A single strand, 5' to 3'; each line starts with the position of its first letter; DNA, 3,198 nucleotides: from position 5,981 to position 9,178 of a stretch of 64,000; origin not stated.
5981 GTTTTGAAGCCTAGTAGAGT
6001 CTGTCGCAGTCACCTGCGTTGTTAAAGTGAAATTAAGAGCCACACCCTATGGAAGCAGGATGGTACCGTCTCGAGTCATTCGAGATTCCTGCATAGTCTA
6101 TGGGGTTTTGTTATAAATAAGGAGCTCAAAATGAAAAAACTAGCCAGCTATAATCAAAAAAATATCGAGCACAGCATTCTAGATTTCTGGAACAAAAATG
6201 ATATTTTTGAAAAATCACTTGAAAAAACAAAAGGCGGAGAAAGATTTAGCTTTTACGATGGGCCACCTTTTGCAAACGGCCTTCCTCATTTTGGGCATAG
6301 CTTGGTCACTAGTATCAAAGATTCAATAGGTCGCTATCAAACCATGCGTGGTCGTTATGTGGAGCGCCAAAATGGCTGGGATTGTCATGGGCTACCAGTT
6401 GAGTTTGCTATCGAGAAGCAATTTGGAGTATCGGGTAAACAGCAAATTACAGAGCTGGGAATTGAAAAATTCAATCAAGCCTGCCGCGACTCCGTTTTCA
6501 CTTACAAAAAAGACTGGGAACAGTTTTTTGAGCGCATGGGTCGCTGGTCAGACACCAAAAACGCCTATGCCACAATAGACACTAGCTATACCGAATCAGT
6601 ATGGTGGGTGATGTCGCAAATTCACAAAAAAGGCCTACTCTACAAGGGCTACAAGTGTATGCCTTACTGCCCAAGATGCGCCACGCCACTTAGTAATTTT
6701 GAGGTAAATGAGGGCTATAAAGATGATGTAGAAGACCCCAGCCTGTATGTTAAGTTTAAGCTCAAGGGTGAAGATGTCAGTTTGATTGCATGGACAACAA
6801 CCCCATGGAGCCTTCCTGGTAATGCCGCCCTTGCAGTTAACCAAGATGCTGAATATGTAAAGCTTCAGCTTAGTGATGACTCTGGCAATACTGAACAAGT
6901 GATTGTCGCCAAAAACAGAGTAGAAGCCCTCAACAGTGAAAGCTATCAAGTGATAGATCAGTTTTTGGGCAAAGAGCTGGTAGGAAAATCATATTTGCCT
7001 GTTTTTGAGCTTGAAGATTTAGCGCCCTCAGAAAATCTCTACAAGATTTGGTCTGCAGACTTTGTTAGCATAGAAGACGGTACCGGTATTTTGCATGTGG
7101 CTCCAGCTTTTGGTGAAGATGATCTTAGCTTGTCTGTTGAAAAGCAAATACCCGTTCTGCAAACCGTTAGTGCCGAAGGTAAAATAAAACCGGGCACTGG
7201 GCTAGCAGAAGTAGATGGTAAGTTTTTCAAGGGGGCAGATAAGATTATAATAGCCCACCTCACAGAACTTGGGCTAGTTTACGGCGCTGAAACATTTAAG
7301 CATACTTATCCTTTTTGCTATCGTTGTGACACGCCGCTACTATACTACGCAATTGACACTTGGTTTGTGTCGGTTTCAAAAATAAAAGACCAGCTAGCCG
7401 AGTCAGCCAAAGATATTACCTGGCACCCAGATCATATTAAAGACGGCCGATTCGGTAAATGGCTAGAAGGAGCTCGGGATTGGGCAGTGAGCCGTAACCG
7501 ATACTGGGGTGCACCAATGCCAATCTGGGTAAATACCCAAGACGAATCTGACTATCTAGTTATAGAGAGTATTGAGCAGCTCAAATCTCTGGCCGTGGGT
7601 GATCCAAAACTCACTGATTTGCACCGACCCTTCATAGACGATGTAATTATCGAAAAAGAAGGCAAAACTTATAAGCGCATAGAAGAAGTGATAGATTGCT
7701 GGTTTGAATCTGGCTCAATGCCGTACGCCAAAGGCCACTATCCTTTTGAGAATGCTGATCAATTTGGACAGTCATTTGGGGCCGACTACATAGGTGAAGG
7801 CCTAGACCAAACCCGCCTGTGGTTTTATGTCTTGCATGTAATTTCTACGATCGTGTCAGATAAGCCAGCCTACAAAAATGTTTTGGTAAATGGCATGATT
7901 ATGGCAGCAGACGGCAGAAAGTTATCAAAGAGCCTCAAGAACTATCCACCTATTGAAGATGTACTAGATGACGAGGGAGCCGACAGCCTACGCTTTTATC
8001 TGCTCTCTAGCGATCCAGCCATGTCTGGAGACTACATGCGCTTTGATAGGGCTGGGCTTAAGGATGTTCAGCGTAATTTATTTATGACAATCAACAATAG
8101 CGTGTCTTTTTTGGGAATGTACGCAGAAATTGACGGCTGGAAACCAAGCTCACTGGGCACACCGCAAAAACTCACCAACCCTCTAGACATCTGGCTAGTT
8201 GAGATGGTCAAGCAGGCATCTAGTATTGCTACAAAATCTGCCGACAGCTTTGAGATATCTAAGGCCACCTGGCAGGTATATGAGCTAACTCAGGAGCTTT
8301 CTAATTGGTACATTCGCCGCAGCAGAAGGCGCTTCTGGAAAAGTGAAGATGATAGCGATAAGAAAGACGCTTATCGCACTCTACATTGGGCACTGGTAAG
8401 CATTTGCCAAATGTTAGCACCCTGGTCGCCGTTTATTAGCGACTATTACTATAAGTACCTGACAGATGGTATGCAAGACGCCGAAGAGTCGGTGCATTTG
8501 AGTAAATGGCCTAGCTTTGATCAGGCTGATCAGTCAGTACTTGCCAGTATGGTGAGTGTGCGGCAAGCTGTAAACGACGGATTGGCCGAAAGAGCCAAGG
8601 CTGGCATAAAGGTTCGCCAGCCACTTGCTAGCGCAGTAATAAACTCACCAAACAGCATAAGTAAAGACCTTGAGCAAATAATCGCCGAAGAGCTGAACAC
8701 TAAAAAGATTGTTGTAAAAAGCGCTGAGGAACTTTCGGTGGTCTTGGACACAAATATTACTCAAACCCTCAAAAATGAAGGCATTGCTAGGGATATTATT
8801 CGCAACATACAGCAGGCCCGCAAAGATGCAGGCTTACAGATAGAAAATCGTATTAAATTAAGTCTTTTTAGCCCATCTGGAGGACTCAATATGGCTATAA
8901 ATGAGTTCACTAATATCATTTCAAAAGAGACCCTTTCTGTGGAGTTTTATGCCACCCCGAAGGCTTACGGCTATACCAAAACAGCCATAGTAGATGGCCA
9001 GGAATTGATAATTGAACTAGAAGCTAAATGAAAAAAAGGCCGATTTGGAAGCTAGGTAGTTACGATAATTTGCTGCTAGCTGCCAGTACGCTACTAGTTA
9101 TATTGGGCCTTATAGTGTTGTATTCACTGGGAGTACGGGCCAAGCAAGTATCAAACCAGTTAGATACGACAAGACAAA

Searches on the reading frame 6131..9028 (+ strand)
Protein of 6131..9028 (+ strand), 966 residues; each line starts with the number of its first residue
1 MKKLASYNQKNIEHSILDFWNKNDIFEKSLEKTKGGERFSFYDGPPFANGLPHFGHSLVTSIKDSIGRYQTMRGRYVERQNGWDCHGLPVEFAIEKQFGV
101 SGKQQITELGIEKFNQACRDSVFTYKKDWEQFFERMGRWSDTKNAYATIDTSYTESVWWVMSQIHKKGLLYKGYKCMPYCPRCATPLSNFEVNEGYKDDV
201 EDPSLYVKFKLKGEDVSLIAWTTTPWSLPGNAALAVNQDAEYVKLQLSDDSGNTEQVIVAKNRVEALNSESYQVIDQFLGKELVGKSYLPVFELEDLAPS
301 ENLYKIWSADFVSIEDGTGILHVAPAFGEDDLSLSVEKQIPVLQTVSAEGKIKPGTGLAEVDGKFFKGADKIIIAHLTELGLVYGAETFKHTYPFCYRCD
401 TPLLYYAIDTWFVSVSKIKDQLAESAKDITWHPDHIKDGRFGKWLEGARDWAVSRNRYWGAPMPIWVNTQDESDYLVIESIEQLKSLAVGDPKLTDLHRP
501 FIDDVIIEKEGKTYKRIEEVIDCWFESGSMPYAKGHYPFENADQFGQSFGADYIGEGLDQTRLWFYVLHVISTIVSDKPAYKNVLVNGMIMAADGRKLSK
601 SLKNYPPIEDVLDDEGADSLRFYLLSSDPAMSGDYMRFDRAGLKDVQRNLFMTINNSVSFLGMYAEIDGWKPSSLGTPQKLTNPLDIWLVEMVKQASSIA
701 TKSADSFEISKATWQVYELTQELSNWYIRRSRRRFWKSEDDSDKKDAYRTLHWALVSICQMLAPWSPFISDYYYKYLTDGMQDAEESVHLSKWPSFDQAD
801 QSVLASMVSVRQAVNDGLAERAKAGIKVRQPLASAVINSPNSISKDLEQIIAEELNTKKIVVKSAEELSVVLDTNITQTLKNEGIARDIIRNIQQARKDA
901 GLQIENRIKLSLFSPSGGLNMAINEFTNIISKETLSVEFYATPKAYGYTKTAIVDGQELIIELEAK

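Call 7: find_related_loci(query=window:6131-9028:+, collection=genome_contigs, flank=3000)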
Query window:6131-9028:+ (966 aa) in genome_contigs; peptide patterns used: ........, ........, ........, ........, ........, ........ (x = any residue, [..] = any of these).
202 stretches matched a pattern; 196 encode a relative of the query (tblastn E <= 1e-3); the best 80 are kept; 80 distinct loci.
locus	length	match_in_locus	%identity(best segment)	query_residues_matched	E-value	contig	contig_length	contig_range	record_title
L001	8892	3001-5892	92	1-964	0e+0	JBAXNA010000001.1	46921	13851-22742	MAG: Candidatus Saccharibacteria bacterium isolate ELA467 MAG467_1, whole genome shotgun sequence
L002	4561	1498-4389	69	1-964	0e+0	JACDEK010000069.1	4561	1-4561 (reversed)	MAG: Candidatus Saccharibacteria bacterium isolate MGR_bin358 SD2903_NODE_5391_length_4561_cov_0.851827, whole genome sh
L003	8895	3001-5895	68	1-964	0e+0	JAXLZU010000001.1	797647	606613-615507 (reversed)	MAG: Candidatus Saccharibacteria bacterium isolate STL-PAT10 C2.14.fa-1, whole genome shotgun sequence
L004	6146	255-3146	67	1-964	0e+0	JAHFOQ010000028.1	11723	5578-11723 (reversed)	MAG: bacterium isolate nzgw507 NODE_5873_length_11724_cov_3.964837, whole genome shotgun sequence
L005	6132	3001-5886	67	1-964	0e+0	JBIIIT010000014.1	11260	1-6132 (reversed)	MAG: Candidatus Saccharimonadia bacterium isolate ME2001-09-10pf_3300042914_group1_bin219 Rohwer_bin1540_scaffold_6484_c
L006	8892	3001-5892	67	1-965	0e+0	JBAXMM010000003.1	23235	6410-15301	MAG: bacterium isolate ELA453 MAG453_3, whole genome shotgun sequence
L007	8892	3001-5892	66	1-966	0e+0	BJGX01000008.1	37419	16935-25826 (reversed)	Candidatus Saccharibacteria bacterium LBMAG_Ca.Saccharibacteria_epi.bin1 DNA, sequence08, whole genome shotgun sequence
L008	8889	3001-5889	65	1-964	0e+0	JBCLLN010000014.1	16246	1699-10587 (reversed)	Candidatus Saccharimonadia bacterium isolate SLM_LV1_0208-G19 Node_14_length_16246_cov_85.886462, whole genome shotgun s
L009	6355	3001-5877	65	1-964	0e+0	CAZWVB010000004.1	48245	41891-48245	MAG TPA_asm: uncultured Candidatus Saccharibacteria bacterium isolate binchicken_co118_27 genome assembly, contig: NODE_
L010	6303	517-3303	61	12-946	0e+0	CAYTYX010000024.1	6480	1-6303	MAG TPA_asm: uncultured Candidatus Saccharibacteria bacterium isolate binchicken_co50_420 genome assembly, contig: NODE_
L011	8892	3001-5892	67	1-965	0e+0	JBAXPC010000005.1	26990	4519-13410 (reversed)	MAG: bacterium isolate ELA521 MAG521_5, whole genome shotgun sequence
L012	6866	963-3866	60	13-964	0e+0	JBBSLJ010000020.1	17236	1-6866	MAG: Candidatus Saccharimonadales bacterium isolate metawrap_LS4_6 metawrap_LS4_6_K_1260614_L_17236_cov_14.3274, whole g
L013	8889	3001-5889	66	1-964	0e+0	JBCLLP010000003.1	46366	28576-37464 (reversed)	Candidatus Saccharimonadia bacterium isolate SLM_LV1_0208-P14 Node_3_length_46366_cov_79.312571, whole genome shotgun se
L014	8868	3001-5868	59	1-964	0e+0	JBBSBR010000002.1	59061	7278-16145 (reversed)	MAG: Candidatus Saccharimonadia bacterium isolate La6_metabat2.164 La6_metabat2.164_K_1308371_L_59061_cov_31.2404, whole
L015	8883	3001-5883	59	1-961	0e+0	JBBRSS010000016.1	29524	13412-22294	MAG: Candidatus Saccharimonadia bacterium isolate La2_metabat2.113 La2_metabat2.113_K_2942267L29524_cov_28.9864, whole g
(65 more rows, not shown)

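Call 39: search_protein_families(library=pfam, proteins=[window:6131-9028:+])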
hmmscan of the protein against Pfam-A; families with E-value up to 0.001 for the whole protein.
window:6131-9028:+ (966 aa): 5 families
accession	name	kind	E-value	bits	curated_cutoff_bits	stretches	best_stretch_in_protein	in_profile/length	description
PF00133.28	tRNA-synt_1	-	4.3e-134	447.8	22.7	1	16-629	2-407/414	tRNA synthetases class I (I, L, M and V)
PF08264.19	Anticodon_1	-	1.5e-23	83.8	25.1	1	686-832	1-144/148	Anticodon-binding domain of tRNA ligase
PF19302.4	DUF5915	-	4.6e-23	82.2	27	1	841-964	73-193/195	Domain of unknown function (DUF5915)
PF09334.17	tRNA-synt_1g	-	3.2e-16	59.5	20.1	2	46-191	8-134/391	tRNA synthetases class I (M)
PF01406.26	tRNA-synt_1e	-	9e-05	22.4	27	1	572-627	229-283/301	tRNA synthetases class I (C) catalytic domain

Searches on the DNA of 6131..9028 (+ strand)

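Call 21: search_rna_families(sources=[L001, L002, L003, L005, L007, L009, L012, L014, L016, L018, L025, L030, L037, L041, L055, L042], threshold=gathering)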
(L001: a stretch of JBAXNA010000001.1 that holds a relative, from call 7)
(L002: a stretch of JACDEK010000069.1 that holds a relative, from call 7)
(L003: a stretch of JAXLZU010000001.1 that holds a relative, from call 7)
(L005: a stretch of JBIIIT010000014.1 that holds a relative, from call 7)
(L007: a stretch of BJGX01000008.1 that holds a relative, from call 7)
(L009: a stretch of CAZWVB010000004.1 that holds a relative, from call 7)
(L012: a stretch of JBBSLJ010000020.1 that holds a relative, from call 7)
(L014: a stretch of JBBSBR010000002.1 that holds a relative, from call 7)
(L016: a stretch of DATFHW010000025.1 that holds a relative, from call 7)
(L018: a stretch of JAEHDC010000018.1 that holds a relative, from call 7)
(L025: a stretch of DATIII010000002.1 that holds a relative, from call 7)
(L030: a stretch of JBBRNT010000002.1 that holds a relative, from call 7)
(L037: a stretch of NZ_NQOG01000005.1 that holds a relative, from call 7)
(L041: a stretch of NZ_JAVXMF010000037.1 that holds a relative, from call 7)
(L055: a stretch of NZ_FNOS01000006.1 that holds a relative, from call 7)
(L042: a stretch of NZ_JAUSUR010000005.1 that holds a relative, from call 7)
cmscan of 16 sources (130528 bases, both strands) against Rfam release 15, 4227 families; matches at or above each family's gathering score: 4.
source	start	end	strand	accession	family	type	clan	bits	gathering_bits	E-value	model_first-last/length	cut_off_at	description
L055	2617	2834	+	RF00230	T-box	Cis-reg; leader;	-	125.1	93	5.1e-27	1-219/219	no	T-box leader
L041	2676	2888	+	RF00230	T-box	Cis-reg; leader;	-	114.5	93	2.8e-24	1-219/219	no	T-box leader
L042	2660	2877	+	RF00230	T-box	Cis-reg; leader;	-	93.8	93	6e-19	1-219/219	no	T-box leader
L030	1248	1320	+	RF00005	tRNA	Gene; tRNA;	CL00001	46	29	2.5e-06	1-71/71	no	tRNA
